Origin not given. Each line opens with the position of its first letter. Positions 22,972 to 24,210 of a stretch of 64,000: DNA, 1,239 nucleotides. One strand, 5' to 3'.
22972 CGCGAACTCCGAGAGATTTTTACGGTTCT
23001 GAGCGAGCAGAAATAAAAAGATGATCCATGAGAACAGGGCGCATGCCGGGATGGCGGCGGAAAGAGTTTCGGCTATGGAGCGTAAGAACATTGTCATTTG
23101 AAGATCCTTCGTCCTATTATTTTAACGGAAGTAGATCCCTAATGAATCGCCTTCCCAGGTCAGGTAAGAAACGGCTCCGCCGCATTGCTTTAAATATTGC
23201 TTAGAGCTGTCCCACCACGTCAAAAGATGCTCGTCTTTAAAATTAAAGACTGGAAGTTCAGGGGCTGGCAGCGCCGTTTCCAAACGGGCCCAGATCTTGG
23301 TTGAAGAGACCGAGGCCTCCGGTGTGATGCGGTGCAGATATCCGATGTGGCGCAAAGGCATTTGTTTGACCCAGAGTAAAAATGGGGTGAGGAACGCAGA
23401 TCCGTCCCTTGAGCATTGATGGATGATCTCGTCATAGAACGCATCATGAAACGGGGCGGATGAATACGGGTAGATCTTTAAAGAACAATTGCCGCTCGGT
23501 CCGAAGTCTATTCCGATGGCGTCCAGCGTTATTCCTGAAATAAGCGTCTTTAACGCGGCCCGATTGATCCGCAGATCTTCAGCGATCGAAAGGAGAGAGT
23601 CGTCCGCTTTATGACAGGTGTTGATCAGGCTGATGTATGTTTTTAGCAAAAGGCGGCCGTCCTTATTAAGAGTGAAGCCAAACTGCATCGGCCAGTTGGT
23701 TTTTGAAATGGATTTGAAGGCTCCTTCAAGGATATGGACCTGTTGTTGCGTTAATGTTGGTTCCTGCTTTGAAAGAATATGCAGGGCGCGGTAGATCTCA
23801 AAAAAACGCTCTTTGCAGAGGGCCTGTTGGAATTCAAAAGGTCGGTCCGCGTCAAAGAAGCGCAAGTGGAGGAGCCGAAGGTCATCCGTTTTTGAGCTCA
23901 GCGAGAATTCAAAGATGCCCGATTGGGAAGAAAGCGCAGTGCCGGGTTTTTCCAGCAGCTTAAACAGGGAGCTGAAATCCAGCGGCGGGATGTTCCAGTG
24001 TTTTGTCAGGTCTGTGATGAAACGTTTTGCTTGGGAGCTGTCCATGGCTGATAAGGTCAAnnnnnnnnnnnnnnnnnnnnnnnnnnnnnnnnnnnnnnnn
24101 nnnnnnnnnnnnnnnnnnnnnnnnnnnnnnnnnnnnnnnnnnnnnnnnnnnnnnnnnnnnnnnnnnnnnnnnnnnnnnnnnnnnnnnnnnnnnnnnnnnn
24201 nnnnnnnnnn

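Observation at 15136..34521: The island as a whole: seven radical SAM enzymes, two GT-C membrane proteins, a swivel-domain protein and secreted Cys-rich proteins in ~19 kb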

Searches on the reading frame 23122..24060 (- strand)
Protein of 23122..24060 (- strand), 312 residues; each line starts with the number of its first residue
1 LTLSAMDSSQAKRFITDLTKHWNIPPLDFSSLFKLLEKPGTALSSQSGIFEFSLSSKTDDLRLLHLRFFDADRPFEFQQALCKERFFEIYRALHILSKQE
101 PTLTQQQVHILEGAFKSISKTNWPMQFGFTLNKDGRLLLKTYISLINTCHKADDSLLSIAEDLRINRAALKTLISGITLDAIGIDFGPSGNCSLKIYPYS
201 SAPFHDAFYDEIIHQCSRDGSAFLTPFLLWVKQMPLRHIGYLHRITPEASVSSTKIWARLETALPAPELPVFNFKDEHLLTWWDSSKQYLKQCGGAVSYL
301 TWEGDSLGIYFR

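Call 3: search_protein_families(library=pfam, proteins=[window:23122-24060:-], max_evalue=0.01)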
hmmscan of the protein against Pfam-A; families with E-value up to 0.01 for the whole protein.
window:23122-24060:- (312 aa): 0 families

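Call 5: search_protein_families(library=ncbifam, proteins=[window:23122-24060:-], max_evalue=0.01)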
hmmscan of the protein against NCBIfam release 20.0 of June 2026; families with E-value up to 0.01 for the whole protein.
window:23122-24060:- (312 aa): 0 families

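Call 15: search_protein_families(library=padloc, proteins=[window:23122-24060:-], max_evalue=0.01)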
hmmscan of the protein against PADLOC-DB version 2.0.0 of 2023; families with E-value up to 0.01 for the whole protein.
window:23122-24060:- (312 aa): 0 families

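Call 24: search_protein_families(library=pfam, proteins=[window:23122-24045:-], max_evalue=5)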
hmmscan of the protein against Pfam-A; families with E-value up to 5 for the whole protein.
window:23122-24045:- (307 aa): 1 family
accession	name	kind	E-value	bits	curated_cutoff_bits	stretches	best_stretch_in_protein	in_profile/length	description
PF25404.1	PH_29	-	0.014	15.4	27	1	24-88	44-110/155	PH-like domain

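Call 36: search_solved_structures(query=window:23122-24045:-, max_evalue=10)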
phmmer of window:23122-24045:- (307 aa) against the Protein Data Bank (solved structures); distinct sequences matched with E-value up to 10: 48.
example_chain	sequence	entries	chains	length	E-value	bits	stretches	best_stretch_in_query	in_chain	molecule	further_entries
4rgm_H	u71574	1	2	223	0.033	16.4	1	210-295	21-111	20B1 heavy chain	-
9xqb_A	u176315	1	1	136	0.099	14.9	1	210-283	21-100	Fab Heavy chain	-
8w5g_H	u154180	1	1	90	0.14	14.4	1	210-248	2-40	Heavy chain of Ab7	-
7x2t_H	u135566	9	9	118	0.17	14.1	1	210-298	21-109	8A10 heavy chain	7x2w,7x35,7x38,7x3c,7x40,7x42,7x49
5t5f_H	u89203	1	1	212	0.18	14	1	210-247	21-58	Monoclonal antibody Jar5 heavy chain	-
7sa6_H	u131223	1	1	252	0.24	13.6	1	210-247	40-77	JAR5 Heavy Chain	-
7sbz_A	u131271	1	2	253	0.24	13.6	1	210-247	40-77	JAR5 Heavy Chain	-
7rlv_A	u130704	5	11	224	0.26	13.5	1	210-288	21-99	2F2 Fab heavy chain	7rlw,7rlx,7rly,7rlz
11yb_H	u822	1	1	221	0.26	13.5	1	210-299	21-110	R21C11 Fab heavy chain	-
7tl0_D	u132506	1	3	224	0.28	13.4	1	210-246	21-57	SAN32-2 Fab heavy chain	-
7ahu_H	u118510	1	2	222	0.36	13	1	210-248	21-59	Anti-FX Fab of mim8 heavy chain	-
6cdi_h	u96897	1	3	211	0.38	12.9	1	210-283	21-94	vFP16.02 Heavy Chain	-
6wwc_A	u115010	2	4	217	0.39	12.9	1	210-283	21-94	vFP16.02 antibody heavy chain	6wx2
1oax_H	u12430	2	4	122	0.4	12.9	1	210-257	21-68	IMMUNOGLOBULIN E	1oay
9qub_D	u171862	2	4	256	0.41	12.8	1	210-296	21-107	Fab-heavy chain | Fab heavy chain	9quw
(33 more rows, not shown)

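Call 38: find_homologous_proteins(query=window:23122-24045:-, max_evalue=0.001)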
Query window:23122-24045:- (307 aa): 6 proteins with E <= 0.001 among 902 candidates.
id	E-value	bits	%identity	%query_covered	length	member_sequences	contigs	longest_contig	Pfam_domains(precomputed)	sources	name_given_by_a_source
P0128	4.2e-170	583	82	100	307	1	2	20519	-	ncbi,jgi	-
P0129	3.1e-109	383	100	57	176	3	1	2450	-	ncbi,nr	ncbi:MAG TPA: hypothetical protein P5246_05255, partial [Candidatus Omnitrophota bacterium]|nr:hypot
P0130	7.4e-83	296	46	100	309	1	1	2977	-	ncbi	-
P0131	2.2e-36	144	33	100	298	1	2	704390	-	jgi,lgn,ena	-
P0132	3.9e-35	139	31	100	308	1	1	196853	-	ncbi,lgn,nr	ncbi:MAG: hypothetical protein NTW18_06145 [Candidatus Omnitrophica bacterium]|nr:hypothetical prote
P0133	3.1e-33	133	32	100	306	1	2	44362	-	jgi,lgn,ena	-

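Call 40: find_encoding_contigs(protein=P0132, flank=10000, max_places=1)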
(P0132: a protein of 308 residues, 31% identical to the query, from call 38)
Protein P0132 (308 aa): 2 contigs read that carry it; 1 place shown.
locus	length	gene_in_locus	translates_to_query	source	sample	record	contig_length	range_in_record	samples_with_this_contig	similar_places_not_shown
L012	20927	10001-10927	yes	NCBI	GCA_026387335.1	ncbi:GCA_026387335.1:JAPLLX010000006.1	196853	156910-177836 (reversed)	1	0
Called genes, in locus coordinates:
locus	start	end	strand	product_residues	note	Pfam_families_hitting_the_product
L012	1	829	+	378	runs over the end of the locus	PF04055:Radical_SAM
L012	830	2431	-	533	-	PF13522:GATase_6, PF13537:GATase_7, PF00733:Asn_synthase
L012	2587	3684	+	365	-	PF01136:Peptidase_U32 (weak)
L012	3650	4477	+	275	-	PF00535:Glycos_transf_2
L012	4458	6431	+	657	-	PF00919:UPF0004, PF04055:Radical_SAM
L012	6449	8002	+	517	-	PF00535:Glycos_transf_2, PF13641:Glyco_tranf_2_3, PF13489:Methyltransf_23, PF02353:CMAS, PF13649:Methyltransf_25, PF13847:Methyltransf_31, PF08241:Methyltransf_11, PF08242:Methyltransf_12, +3 more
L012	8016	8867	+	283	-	PF04055:Radical_SAM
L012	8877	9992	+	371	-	PF04055:Radical_SAM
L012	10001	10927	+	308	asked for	-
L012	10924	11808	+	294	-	PF04055:Radical_SAM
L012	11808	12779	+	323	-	-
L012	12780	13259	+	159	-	PF00515:TPR_1 (weak), PF07719:TPR_2 (weak), PF13181:TPR_8 (weak), PF13431:TPR_17 (weak)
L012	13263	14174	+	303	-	PF01478:Peptidase_A24 (weak)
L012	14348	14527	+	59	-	PF12728:HTH_17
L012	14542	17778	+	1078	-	PF02463:SMC_N, PF13304:AAA_21 (weak), PF13476:AAA_23, PF02463:SMC_N, PF13304:AAA_21 (weak)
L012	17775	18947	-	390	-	PF01590:GAF, PF13492:GAF_3 (weak), PF00990:GGDEF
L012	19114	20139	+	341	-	PF00154:RecA_N, PF06745:ATPase (faint), PF08423:Rad51, PF27531:MT3502_N (weak), PF21096:RecA_C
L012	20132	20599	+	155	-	PF21982:RecX_HTH1, PF02631:RecX_HTH2, PF21981:RecX_HTH3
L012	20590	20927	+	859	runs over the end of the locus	PF01411:tRNA-synt_2c, PF07973:tRNA_SAD, PF02272:DHHA1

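Call 41: find_encoding_contigs(protein=P0131, flank=10000, max_places=1)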
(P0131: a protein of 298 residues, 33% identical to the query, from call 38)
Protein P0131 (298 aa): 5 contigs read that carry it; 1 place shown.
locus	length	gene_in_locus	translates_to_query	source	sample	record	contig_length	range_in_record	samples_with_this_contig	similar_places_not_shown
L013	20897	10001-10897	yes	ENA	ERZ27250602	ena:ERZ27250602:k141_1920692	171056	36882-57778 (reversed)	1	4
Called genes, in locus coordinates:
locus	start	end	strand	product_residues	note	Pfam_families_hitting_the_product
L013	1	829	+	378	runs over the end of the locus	PF04055:Radical_SAM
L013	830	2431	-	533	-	PF13522:GATase_6, PF13537:GATase_7, PF00733:Asn_synthase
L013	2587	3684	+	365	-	PF01136:Peptidase_U32 (weak)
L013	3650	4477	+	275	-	PF00535:Glycos_transf_2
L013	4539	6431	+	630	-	PF00919:UPF0004, PF04055:Radical_SAM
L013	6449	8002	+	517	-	PF00535:Glycos_transf_2, PF13641:Glyco_tranf_2_3, PF13489:Methyltransf_23, PF02353:CMAS, PF13649:Methyltransf_25, PF13847:Methyltransf_31, PF08241:Methyltransf_11, PF08242:Methyltransf_12, +2 more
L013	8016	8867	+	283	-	PF04055:Radical_SAM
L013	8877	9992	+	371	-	PF04055:Radical_SAM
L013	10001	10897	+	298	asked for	-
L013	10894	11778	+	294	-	PF04055:Radical_SAM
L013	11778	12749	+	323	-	-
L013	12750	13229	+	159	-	PF00515:TPR_1 (weak), PF07719:TPR_2 (weak), PF13181:TPR_8 (weak), PF13431:TPR_17 (weak)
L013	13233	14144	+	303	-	PF01478:Peptidase_A24 (weak)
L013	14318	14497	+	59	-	PF12728:HTH_17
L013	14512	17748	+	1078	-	PF02463:SMC_N, PF13304:AAA_21 (weak), PF13476:AAA_23, PF02463:SMC_N, PF13304:AAA_21 (weak)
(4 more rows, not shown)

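Call 47: predict_structure(alignment_id=A1)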
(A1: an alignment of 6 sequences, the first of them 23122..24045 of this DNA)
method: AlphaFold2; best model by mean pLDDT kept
length: 307 residues; sequences in the alignment: 6
mean_pLDDT: 77.2   pTM: 0.77
mean pLDDT of the five models: 77.2, 75.0, 73.4, 67.2, 66.8
residues with pLDDT >= 90: 14; 70-90: 234; 50-70: 42; < 50: 17
segments of 3 or more residues with pLDDT < 50: 34-41, 142-144, 196-199
pLDDT, mean of each block of 10 residues (from residue 1): 83 81 80 53 77 84 76 80 82 68 76 69 83 76 59 85 86 78 76 60 62 58 79 82 86 86 84 87 87 87 90
secondary structure, 60 per line:
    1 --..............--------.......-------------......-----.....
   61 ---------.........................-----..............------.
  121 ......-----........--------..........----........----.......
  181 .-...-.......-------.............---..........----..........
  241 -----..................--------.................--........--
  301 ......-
elements in order: H3-16 H25-31 E45-50 E56-60 H70-94 H100-113 E120-126 E132-139 H148-157 H162-169 E174-181 E187-193 H201-213 H217-226 E234-240 E246-260 H272-288 E291-298 E301-306

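Call 49: fold_search(model_id=the predicted structure, library=pdb)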
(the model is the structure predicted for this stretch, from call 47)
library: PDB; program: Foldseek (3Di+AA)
matches with E <= 10: 207; with E <= 0.001: 21
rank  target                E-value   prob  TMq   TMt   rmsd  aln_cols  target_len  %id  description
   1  7w8y                  1.5e-04  1.00  0.52  0.47   8.6       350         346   14  DMSPP- and Naplha-Me-Trp-bound 6-dimethylallyl tryptophan synthase, IptA (released 2022-10-19)
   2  6os3_B                1.7e-04  1.00  0.58  0.53   6.8       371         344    9  Crystal structure of native CymD prenyltransferase (released 2019-07-17)
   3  6os3_A                1.9e-04  1.00  0.59  0.53   6.4       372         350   10  Crystal structure of native CymD prenyltransferase (released 2019-07-17)
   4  7y3v_B                1.9e-04  1.00  0.51  0.41  10.2       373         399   12  Crystal structure of CdpNPT in complex with harmane (released 2023-04-05)
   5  7fhd_A                2.5e-04  1.00  0.54  0.58   6.6       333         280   12  Structure of prenyltransferase mutant Y288P from Streptomyces sp. (strain CL190) (released 2022-06-22)
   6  6zry_AAA              2.6e-04  1.00  0.59  0.53   6.9       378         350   10  6-dimethylallyl tryptophan synthase (released 2020-12-09)
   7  7xvj_B                2.8e-04  1.00  0.50  0.40  11.1       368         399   12  Crystal structure of CdpNPT in complex with harmol (released 2023-04-05)
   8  5yk9_A                2.9e-04  1.00  0.53  0.55   7.0       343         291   13  Crystal structure of selenomethionine-labelled indole prenyltransferase AmbP1 (released 2018-06-06)
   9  5kd6_A                3.8e-04  1.00  0.53  0.43   8.3       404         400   15  Crystal structure of the aromatic prenyltransferase AtaPT from Aspergillus terreus A8-4 in complex with dimethylallyl  (released 2016-12-21)
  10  4ee7_A                4.1e-04  1.00  0.46  0.48   6.7       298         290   13  Crystal Structure of the Novel Phenazine Prenyltransferase EpzP in complex with S-thiolodiphosphate (methylated) (released 2012-11-14)
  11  6os5_C                5.1e-04  1.00  0.63  0.57   5.5       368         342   10  Crystal structure of CymD prenyltransferase complexed with L-tryptophan (released 2019-07-17)
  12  6os5_A                5.7e-04  1.00  0.63  0.56   5.5       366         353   10  Crystal structure of CymD prenyltransferase complexed with L-tryptophan (released 2019-07-17)
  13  8db1_D                5.7e-04  1.00  0.52  0.47   8.7       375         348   12  Crystal structure of native DMATS1 prenyltransferase (released 2022-09-28)
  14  5jxm                  6.0e-04  1.00  0.51  0.45   8.1       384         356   13  Crystal Structure of Prenyltransferase PriB Apo Form (released 2016-06-08)
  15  6os6                  7.1e-04  1.00  0.58  0.51   6.8       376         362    8  Crystal structure of CymD prenyltransferase complexed with L-tryptophan and DMSPP (released 2019-07-17)
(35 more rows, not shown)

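Call 101: search_protein_families(library=ncbifam, proteins=[window:23122-24045:-], max_evalue=1)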
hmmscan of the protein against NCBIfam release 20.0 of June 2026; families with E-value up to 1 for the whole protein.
window:23122-24045:- (307 aa): 0 families
